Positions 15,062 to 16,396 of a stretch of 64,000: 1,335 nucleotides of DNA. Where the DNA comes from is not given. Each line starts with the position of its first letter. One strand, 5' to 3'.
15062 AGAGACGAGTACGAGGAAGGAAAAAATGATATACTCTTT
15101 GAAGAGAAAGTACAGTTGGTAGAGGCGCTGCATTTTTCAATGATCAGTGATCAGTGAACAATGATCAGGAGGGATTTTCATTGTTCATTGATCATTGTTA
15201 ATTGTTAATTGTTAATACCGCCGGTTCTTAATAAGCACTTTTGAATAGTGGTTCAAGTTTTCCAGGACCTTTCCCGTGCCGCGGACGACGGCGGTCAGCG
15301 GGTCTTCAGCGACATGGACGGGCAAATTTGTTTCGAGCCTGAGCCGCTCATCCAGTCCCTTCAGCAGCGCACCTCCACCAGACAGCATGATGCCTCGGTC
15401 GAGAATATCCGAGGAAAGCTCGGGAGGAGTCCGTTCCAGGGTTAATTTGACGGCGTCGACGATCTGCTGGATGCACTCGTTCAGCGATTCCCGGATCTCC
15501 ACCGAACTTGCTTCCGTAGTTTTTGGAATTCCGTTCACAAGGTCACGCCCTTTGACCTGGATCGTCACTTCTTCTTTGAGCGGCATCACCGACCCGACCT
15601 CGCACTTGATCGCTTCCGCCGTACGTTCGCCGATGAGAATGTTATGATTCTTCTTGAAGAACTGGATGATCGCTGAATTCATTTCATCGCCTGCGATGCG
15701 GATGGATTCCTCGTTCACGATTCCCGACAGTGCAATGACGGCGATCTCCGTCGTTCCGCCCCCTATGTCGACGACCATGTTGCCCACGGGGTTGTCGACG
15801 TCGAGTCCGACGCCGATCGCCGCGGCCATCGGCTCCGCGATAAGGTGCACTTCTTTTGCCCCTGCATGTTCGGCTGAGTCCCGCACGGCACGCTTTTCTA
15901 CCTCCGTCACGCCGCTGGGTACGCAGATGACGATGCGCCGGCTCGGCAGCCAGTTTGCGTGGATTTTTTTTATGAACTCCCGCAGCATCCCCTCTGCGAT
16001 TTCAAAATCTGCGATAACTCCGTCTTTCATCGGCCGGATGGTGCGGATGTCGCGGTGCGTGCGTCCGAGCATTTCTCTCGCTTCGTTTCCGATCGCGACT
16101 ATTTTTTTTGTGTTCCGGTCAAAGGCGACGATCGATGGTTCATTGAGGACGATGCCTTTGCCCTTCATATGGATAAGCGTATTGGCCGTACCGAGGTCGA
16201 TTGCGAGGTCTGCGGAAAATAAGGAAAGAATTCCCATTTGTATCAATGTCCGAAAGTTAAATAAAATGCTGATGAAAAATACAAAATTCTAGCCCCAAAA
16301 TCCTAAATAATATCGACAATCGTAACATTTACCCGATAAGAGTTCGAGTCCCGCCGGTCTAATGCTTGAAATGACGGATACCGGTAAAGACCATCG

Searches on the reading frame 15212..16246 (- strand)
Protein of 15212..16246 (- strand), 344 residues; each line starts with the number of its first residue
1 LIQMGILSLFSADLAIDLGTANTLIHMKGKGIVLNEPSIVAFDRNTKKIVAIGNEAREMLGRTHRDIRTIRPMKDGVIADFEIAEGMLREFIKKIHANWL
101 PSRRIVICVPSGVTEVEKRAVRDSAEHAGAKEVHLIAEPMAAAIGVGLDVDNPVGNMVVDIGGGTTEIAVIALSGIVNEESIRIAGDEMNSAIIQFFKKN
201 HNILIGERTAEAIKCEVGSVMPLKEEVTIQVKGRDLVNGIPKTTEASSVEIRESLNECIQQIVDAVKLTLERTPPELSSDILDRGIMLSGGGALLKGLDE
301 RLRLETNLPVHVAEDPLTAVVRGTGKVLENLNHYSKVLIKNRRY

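Call 115: search_protein_families(library=pfam, proteins=[window:15212-16246:-], max_evalue=0.00001)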
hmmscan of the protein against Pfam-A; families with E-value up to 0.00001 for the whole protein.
window:15212-16246:- (344 aa): 4 families
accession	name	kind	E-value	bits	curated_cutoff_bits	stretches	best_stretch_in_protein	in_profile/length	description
PF06723.19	MreB_Mbl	-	1.6e-143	477.9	27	1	12-334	2-325/327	MreB/Mbl protein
PF00012.26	HSP70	-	2e-11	43.3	20.6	1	104-175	135-207/599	Hsp70 protein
PF14450.12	FtsA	-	8.2e-11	42.8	31.8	1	157-315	1-112/127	Cell division protein FtsA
PF00022.25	Actin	-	4.1e-10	39.3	27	0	37-201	31-190/410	Actin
